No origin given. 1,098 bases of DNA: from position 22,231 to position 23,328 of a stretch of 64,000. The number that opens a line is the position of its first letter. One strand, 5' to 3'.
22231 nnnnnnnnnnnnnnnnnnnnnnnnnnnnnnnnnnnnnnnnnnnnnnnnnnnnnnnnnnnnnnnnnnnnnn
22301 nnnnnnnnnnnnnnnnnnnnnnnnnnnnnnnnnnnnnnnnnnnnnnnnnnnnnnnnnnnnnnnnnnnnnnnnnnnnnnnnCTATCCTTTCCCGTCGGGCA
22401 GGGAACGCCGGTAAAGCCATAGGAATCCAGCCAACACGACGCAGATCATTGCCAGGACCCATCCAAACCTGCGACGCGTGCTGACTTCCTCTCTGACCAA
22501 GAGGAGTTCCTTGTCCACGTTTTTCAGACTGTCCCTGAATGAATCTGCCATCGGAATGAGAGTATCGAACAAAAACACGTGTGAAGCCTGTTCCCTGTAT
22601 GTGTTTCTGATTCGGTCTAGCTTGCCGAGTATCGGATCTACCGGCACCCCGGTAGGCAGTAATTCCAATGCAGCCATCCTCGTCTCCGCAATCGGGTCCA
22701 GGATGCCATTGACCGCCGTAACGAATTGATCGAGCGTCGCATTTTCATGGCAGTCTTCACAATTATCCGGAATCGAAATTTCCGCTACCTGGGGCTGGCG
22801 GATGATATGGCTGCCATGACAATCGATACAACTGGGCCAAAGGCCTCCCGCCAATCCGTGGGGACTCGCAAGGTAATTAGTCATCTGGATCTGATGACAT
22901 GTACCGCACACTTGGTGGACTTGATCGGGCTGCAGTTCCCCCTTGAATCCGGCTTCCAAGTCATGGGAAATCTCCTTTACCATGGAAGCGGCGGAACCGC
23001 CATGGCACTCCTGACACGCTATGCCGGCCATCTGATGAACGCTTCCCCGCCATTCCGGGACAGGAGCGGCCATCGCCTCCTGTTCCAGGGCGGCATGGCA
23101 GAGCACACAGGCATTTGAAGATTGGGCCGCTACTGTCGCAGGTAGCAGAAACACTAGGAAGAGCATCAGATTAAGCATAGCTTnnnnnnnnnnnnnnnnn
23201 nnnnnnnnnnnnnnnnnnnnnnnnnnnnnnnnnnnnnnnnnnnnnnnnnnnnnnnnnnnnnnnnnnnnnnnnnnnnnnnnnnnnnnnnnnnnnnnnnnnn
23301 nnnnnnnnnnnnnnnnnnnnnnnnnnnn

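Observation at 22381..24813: Rieske / cytochrome b complex paired with a pentahaem cytochrome c instead of a monohaem c1, adjacent to a secreted LmbE-family deacetylase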

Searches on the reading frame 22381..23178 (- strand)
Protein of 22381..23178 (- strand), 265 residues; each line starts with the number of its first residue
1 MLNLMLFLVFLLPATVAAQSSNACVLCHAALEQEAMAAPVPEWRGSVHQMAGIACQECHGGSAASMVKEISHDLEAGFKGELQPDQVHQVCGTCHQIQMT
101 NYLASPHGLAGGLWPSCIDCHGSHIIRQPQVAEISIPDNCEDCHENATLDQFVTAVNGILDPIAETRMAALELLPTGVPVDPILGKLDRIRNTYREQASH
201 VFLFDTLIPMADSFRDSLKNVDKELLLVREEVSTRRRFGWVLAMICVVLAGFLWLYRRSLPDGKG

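Call 3: search_protein_families(library=pfam, proteins=[window:22381-23178:-], max_evalue=0.01)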
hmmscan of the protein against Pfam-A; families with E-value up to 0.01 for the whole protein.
window:22381-23178:- (265 aa): 7 families
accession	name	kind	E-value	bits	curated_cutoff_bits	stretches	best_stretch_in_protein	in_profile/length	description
PF14522.11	Cytochrome_C7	-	8.8e-07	29.1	24.8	0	47-144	7-66/67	Cytochrome c7 and related cytochrome c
PF09699.15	Paired_CXXCH_1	-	1.1e-06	28.7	20.6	1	116-147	8-39/41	Doubled CXXCH motif (Paired_CXXCH_1)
PF22113.1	Mtrc-MtrF_II-IV_dom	-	3.1e-05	24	30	0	116-150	8-41/176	Outer membrane cytochrome MtrC/MtrF-like, domains II/IV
PF03264.19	Cytochrom_NNT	-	0.00049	20.3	24.1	0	81-124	29-75/174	NapC/NirT cytochrome c family, N-terminal region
PF13435.11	Cytochrome_C554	-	0.00074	20.9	20.8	0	18-60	45-84/84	Cytochrome c554 and c-prime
PF14537.11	Cytochrom_c3_2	-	0.0012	19.7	25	0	116-147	8-36/79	Cytochrome c3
PF02335.20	Cytochrom_C552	-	0.0082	15.6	24.1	1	43-100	235-286/438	Cytochrome c552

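Call 6: find_homologous_proteins(query=window:22381-23178:-)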
Query window:22381-23178:- (265 aa): 45 proteins with E <= 0.001 among 879 candidates.
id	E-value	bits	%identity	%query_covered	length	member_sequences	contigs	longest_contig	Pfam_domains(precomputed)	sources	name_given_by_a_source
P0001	4.5e-172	588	97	100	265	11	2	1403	PF09699.16,PF14522.12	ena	-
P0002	7.6e-153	525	84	100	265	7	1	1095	PF09699.16,PF14522.12,PF22113.2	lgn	-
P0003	1.8e-86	308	54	96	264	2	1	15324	PF14522.12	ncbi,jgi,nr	ncbi:MAG: hypothetical protein HOH43_26325 [Candidatus Latescibacteria bacterium]|jgi:hypothetical p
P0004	1.2e-85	305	50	98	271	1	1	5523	PF09699.16,PF14522.12,PF22113.2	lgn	-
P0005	2.1e-85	304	47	99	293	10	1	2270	PF09699.16,PF13435.12,PF03264.20,PF14522.12,PF22113.2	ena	-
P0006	8.7e-84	299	51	92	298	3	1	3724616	PF09699.16,PF14522.12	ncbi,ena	-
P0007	1.1e-83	299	53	96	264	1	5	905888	PF14522.12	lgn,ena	-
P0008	4.9e-83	297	48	98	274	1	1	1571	PF09699.16,PF14522.12,PF22113.2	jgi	jgi:predicted CXXCH cytochrome family protein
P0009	5.6e-83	296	50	99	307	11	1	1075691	PF09699.16,PF14522.12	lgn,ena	-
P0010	3.5e-82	294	50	98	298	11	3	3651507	PF14522.12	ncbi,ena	-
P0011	4.0e-82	294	49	99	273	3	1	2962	PF14522.12,PF22113.2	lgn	-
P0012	1.3e-81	292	50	98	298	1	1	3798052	PF09699.16,PF14522.12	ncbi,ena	-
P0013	1.4e-81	292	49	98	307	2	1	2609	PF09699.16,PF14537.12,PF14522.12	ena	-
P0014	3.0e-81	291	48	94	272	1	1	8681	PF14537.12,PF14522.12,PF22113.2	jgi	jgi:hypothetical protein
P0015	5.9e-81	290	49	92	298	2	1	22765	PF09699.16,PF14522.12,PF22113.2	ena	-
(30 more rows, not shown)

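Call 8: find_related_loci(query=A1, collection=genome_contigs, flank=6000)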
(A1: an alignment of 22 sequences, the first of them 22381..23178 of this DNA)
Query A1 (265 aa) in genome_contigs; peptide patterns used: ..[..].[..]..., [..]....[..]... (x = any residue, [..] = any of these).
358 stretches matched a pattern; 59 encode a relative of the query (tblastn E <= 1e-3); 59 distinct loci.
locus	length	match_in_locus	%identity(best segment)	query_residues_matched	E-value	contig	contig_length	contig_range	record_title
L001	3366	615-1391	53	8-265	3e-92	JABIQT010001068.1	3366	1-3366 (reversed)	MAG: Candidatus Latescibacterota bacterium isolate SI072_bin148 k141_2048559, whole genome shotgun sequence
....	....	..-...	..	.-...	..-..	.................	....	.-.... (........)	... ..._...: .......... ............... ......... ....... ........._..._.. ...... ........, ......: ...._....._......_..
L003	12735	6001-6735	51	18-262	4e-86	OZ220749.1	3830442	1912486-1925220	MAG: bacterium isolate 072a604d-d951-4d4f-bb27-b5f30d89a258 genome assembly, chromosome: 1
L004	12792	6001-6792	50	5-263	6e-86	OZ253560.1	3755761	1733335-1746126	MAG: bacterium isolate 97c2cdc3-07c5-4390-9168-6b920e0bec44 genome assembly, chromosome: 1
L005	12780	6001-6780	50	5-261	6e-85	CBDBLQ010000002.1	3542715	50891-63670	MAG: bacterium isolate 7e3eab2d-bf14-4947-a8f9-fc6ddb354d52 genome assembly, contig: contig_2, whole genome shotgun sequ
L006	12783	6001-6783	48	5-262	1e-84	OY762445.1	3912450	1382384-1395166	MAG: bacterium isolate 4d88f91b-64ba-49ef-9c7d-4906d56127d1 genome assembly, chromosome: 1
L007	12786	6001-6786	48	4-262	2e-84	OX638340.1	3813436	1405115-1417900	MAG: uncultured Gemmatimonadota bacterium isolate 6ed59a95-0d5b-4630-9937-108f2708d2fb genome assembly, chromosome: 1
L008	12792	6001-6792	47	1-262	4e-84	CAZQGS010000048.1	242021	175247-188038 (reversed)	MAG TPA_asm: uncultured Gemmatimonadota bacterium isolate SRP092796_co1_140 genome assembly, contig: k141_6659528, whole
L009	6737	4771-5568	50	2-260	1e-83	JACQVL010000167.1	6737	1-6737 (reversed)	MAG: Candidatus Latescibacterota bacterium isolate NC_groundwater_1462_Ag_S-0.65um_62_34 S_p65_S5_coassembly_k141_242187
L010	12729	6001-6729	51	20-262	1e-83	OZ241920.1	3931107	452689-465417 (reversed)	MAG: bacterium isolate c159a2c7-7ae9-43f8-b1c6-a8821b09048b genome assembly, chromosome: 1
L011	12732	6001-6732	49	20-263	8e-83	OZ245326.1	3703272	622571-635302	MAG: bacterium isolate 5c86cc85-80a8-49d9-b8ce-0f4659ada66a genome assembly, chromosome: 1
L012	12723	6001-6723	51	22-262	3e-83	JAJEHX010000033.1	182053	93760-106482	MAG: Candidatus Latescibacterota bacterium isolate p16x63bins.21 k141_662955, whole genome shotgun sequence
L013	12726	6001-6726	50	20-261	7e-83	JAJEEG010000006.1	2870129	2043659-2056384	MAG: Candidatus Latescibacterota bacterium isolate p16x34bins.14 k141_287726, whole genome shotgun sequence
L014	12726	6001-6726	50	21-262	2e-82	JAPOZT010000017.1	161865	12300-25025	MAG: Gemmatimonadetes bacterium isolate IRC1_bin_16 NODE_82_length_161865_cov_21.7437, whole genome shotgun sequence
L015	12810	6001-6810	47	2-262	3e-82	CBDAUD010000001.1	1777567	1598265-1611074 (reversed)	MAG: bacterium isolate 878a0cea-2b96-4014-b147-88fee9e3d867 genome assembly, contig: contig_1, whole genome shotgun sequ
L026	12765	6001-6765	28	4-256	2e-26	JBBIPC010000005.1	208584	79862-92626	MAG: Chthonomonadales bacterium isolate PLS170224_bin_294 NODE_60_length_208584_cov_10.085379, whole genome shotgun sequ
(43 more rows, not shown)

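Call 11: search_solved_structures(query=A1, max_evalue=1)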
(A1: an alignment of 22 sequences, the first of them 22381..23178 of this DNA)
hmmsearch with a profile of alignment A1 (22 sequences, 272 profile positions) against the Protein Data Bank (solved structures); distinct sequences matched with E-value up to 1: 25.
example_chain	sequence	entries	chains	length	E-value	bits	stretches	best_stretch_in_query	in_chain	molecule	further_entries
6r2q_A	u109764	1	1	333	1.1e-05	27.9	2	24-105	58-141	Cystathionine beta-synthase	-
3ubr_A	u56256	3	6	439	0.00076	21.8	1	51-112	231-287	Cytochrome c-552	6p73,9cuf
1d4d_A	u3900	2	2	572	0.0097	18.2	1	24-82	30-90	FLAVOCYTOCHROME C FUMARATE REDUCTASE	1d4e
1d4c_A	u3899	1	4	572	0.0099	18.2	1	24-82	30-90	FLAVOCYTOCHROME C FUMARATE REDUCTASE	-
2j7a_C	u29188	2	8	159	0.02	17.2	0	99-136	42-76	CYTOCHROME C QUINOL DEHYDROGENASE NRFH | NAPC/NIRT CYTOCHROME C FAMILY PROTEIN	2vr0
3b90_A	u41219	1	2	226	0.022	17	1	68-134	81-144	Endo-pectate lyase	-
3b4n_A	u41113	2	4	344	0.047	16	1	68-134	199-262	Endo-pectate lyase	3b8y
2j7a_A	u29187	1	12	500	0.1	14.9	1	51-114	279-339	CYTOCHROME C NITRITE REDUCTASE NRFA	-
2vr0_A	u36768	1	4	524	0.11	14.8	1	51-114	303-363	CYTOCHROME C NITRITE REDUCTASE, CATALYTIC SUBUNIT NFRA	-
28pb_A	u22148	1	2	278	0.28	13.4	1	30-158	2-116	Cytochrome c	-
3g6b_A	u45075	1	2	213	0.35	13.1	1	155-223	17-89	Methyl-accepting chemotaxis protein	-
1oah_A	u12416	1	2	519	0.41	12.9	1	51-112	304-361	CYTOCHROME C NITRITE REDUCTASE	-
3g67_A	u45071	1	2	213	0.43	12.8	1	155-224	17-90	Methyl-accepting chemotaxis protein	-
4u49_A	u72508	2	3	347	0.46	12.7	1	70-132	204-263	Pectate lyase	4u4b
1jrx_A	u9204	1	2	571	0.96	11.7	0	28-82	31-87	FLAVOCYTOCHROME C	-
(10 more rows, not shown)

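Call 22: predict_structure(alignment_id=A1)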
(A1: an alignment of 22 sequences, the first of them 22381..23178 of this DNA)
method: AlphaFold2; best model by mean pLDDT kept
length: 265 residues; sequences in the alignment: 22
mean_pLDDT: 64.0   pTM: 0.46
mean pLDDT of the five models: 64.0, 63.9, 62.6, 59.6, 57.9
residues with pLDDT >= 90: 71; 70-90: 35; 50-70: 65; < 50: 94
segments of 3 or more residues with pLDDT < 50: 12-19, 60-63, 65-144
pLDDT, mean of each block of 10 residues (from residue 1): 67 43 64 64 60 56 44 37 38 39 36 32 33 36 51 76 92 93 94 72 68 90 95 93 96 94 64
secondary structure, 60 per line:
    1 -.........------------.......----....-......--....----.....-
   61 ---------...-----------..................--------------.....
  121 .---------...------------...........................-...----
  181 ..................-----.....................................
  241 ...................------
elements in order: H2-10 H23-29 H34-37 H39-44 H47-50 H55-59 H84-101 H116-121 H146-172 H181-198 H204-259

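Call 25: search_protein_families(library=ncbifam, proteins=[window:22381-23178:-], max_evalue=0.01)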
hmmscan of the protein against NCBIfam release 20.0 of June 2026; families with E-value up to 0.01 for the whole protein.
window:22381-23178:- (265 aa): 6 families
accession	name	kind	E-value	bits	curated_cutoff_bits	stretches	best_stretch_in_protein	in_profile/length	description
TIGR03508.1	decahem_SO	subfamily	2.8e-14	53.2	192.2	1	21-150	2-130/258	DmsE family decaheme c-type cytochrome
NF041028.1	decahem_GSU2203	exception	1.3e-09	37.7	325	1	21-169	36-176/317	GSU2203 family decaheme c-type cytochrome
NF040943.1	cytoc3_ExtM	equivalog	5.8e-08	31.5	800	1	5-101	3-85/599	selenite/tellurite reduction operon c-type cytochrome ExtM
TIGR03153.1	cytochr_NrfH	equivalog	0.00017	21.7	134.2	0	5-146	11-135/138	cytochrome c nitrite reductase small subunit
TIGR01904.2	GSu_C4xC__C2xCH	domain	0.00022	20.9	27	1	18-66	18-63/73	CxxxxCH/CxxCH domain c-type cytochrome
NF045713.1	CxxCH_16_HmcA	equivalog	0.0012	17.6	400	1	47-146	467-540/541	sulfate respiration complex hexadecaheme cytochrome HmcA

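Call 34: find_encoding_contigs(protein=P0007, flank=10000, max_places=2)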
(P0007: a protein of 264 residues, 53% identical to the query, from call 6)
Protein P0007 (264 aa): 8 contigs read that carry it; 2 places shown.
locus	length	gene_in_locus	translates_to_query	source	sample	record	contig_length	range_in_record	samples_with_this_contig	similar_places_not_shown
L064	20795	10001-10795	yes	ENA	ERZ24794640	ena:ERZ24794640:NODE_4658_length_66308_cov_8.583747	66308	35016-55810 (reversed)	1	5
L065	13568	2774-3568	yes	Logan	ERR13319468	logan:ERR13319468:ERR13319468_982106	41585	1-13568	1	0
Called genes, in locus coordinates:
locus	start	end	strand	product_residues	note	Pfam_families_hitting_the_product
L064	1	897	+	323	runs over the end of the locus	PF01636:APH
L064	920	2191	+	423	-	PF13088:BNR_2 (faint)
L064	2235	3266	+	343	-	PF12715:Abhydrolase_7, PF22244:GCE_fung (weak)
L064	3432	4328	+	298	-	PF02899:Phage_int_SAM_1, PF13495:Phage_int_SAM_4 (weak), PF00589:Phage_integrase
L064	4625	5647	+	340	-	PF01408:GFO_IDH_MocA, PF02894:GFO_IDH_MocA_C, PF22725:GFO_IDH_MocA_C3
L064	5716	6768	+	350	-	PF01408:GFO_IDH_MocA, PF22725:GFO_IDH_MocA_C3, PF02894:GFO_IDH_MocA_C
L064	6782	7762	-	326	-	PF07719:TPR_2 (faint), PF13428:TPR_14 (faint), PF13432:TPR_16, PF13414:TPR_11 (faint), PF14559:TPR_19, PF13431:TPR_17 (weak)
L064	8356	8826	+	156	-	PF00355:Rieske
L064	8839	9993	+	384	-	PF00033:Cytochrome_B, PF13631:Cytochrom_B_N_2, PF00032:Cytochrom_B_C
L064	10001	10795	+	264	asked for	PF14522:Cytochrome_C7 (faint)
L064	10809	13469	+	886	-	PF02585:PIG-L, PF10633:NPCBM_assoc (faint)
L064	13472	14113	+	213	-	PF00484:Pro_CA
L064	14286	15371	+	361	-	PF01408:GFO_IDH_MocA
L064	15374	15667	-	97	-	PF02617:ClpS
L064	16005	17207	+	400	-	PF00072:Response_reg, PF07228:SpoIIE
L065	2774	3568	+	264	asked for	PF14522:Cytochrome_C7 (faint)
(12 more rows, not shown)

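Call 52: search_protein_representatives(alignment_id=A1)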
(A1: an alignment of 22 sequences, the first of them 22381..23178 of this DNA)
Query: 22 sequences, 272 profile positions. Proteins with E-value up to 0.001 (for the whole library): 2312; up to 1e-10: 851; up to 1e-30: 50. The best 150 are listed.
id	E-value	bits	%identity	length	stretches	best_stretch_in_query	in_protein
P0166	4.1e-119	413.0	-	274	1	11-272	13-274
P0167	1.2e-55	204.8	-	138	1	136-271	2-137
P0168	1.4e-47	178.4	-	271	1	9-270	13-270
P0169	1.8e-43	165.0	-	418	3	23-161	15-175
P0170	4.2e-43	163.7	-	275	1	4-270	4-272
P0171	4.8e-43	163.5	-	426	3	11-155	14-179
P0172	5.3e-41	156.8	-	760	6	25-156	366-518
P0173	6.8e-41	156.5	-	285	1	13-270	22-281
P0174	7.6e-41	156.3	-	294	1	20-271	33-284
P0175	7.9e-41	156.3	-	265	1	23-263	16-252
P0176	5.5e-40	153.5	-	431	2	6-163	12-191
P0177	6.3e-40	153.3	-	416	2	21-161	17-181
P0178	9.1e-40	152.8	-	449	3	25-156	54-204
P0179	1.7e-38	148.6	-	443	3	25-267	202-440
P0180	3.0e-38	147.8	-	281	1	7-270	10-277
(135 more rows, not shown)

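Call 54: find_encoding_contigs(protein=P0168, flank=5000, max_places=1)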
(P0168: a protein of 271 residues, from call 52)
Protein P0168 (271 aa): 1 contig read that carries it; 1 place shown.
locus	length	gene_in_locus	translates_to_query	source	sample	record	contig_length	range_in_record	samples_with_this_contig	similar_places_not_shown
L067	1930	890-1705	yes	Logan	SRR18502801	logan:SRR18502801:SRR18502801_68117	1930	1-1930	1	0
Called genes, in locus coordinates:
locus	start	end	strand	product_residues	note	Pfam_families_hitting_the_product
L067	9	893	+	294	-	PF00033:Cytochrome_B, PF13631:Cytochrom_B_N_2, PF00032:Cytochrom_B_C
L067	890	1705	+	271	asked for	PF02085:Cytochrom_CIII (faint), PF09699:Paired_CXXCH_1 (faint), PF13435:Cytochrome_C554 (faint), PF14522:Cytochrome_C7 (faint), PF22678:Cytochrom_c_NrfB-like (faint), PF14537:Cytochrom_c3_2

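Call 55: find_encoding_contigs(protein=P0173, flank=5000, max_places=1)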
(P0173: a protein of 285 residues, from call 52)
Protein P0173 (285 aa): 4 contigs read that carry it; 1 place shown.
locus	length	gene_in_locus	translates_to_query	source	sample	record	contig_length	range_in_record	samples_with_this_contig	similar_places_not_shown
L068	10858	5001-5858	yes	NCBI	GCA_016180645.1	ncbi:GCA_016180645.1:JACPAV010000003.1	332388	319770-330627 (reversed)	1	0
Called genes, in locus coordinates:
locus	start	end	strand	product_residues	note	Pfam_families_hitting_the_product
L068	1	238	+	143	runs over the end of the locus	-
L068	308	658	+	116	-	PF14522:Cytochrome_C7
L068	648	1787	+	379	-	-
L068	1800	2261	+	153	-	-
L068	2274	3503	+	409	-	PF22113:Mtrc-MtrF_II-IV_dom (faint), PF13435:Cytochrome_C554, PF14522:Cytochrome_C7 (faint)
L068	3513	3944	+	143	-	PF00355:Rieske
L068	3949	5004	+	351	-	PF00033:Cytochrome_B, PF13631:Cytochrom_B_N_2, PF00032:Cytochrom_B_C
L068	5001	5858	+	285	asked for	PF14537:Cytochrom_c3_2 (faint), PF09699:Paired_CXXCH_1 (faint), PF14522:Cytochrome_C7 (weak)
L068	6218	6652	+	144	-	-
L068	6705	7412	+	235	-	PF12838:Fer4_7 (faint), PF12797:Fer4_2 (weak), PF12837:Fer4_6 (faint), PF13187:Fer4_9 (faint), PF13247:Fer4_11, PF00037:Fer4 (weak), PF13237:Fer4_10 (weak)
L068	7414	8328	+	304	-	PF03916:NrfD, PF14589:NrfD_2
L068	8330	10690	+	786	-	PF04879:Molybdop_Fe4S4, PF00384:Molybdopterin, PF01568:Molydop_binding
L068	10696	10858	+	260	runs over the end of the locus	PF14522:Cytochrome_C7 (faint), PF14537:Cytochrom_c3_2 (faint)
